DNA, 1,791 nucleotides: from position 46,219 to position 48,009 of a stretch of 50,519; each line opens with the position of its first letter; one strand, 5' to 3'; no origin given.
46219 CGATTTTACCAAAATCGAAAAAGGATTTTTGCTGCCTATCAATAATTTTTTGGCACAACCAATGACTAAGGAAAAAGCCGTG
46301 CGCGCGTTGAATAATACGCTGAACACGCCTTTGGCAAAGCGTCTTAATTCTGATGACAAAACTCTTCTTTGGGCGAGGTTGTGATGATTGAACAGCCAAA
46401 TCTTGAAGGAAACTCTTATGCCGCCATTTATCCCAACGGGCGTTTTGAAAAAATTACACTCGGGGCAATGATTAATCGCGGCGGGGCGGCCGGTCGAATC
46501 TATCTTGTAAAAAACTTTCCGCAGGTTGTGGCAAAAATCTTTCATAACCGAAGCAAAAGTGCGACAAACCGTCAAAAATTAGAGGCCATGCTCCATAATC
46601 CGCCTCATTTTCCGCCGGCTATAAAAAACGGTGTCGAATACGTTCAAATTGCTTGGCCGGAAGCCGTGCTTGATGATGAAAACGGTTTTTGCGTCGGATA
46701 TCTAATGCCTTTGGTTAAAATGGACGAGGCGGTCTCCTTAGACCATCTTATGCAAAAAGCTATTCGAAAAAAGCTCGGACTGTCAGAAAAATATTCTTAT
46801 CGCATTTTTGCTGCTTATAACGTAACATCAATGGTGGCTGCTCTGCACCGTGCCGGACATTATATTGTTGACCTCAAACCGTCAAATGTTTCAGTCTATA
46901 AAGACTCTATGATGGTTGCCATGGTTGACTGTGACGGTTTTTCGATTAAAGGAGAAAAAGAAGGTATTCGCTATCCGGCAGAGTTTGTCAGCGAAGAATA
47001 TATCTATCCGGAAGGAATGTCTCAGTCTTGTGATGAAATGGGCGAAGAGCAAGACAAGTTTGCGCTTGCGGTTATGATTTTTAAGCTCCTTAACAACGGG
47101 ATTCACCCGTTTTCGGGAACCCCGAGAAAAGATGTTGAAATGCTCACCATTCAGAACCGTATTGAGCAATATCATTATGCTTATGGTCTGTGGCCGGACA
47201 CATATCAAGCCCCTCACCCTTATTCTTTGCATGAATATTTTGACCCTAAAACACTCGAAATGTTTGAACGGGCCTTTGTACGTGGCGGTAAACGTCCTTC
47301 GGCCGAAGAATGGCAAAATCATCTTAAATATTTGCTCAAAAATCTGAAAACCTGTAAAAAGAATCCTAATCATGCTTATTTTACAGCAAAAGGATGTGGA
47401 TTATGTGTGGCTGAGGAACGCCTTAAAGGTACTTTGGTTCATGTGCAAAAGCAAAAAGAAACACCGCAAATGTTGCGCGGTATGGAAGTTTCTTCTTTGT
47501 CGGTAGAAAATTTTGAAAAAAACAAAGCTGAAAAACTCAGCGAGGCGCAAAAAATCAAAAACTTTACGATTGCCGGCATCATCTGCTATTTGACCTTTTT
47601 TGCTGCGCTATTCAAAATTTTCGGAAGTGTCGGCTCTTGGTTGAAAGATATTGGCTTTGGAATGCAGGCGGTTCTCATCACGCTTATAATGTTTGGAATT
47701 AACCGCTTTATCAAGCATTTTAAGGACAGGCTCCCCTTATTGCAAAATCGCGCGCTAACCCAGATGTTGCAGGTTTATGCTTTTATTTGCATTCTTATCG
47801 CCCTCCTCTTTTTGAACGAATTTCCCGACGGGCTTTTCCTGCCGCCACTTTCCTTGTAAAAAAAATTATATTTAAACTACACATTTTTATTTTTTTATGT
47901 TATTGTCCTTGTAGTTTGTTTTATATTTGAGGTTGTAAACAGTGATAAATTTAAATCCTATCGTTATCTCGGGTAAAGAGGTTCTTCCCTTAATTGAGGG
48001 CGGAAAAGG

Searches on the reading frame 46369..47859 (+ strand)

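Call 66: search_protein_families(library=pfam, proteins=[window:46369-47859:+], max_evalue=0.00001)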
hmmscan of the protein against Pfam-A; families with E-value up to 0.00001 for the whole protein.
window:46369-47859:+ (496 aa): 1 family
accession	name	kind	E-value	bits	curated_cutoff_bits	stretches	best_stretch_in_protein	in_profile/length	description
PF00069.31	Pkinase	-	2.8e-09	37.2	31.7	1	128-292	85-233/263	Protein kinase domain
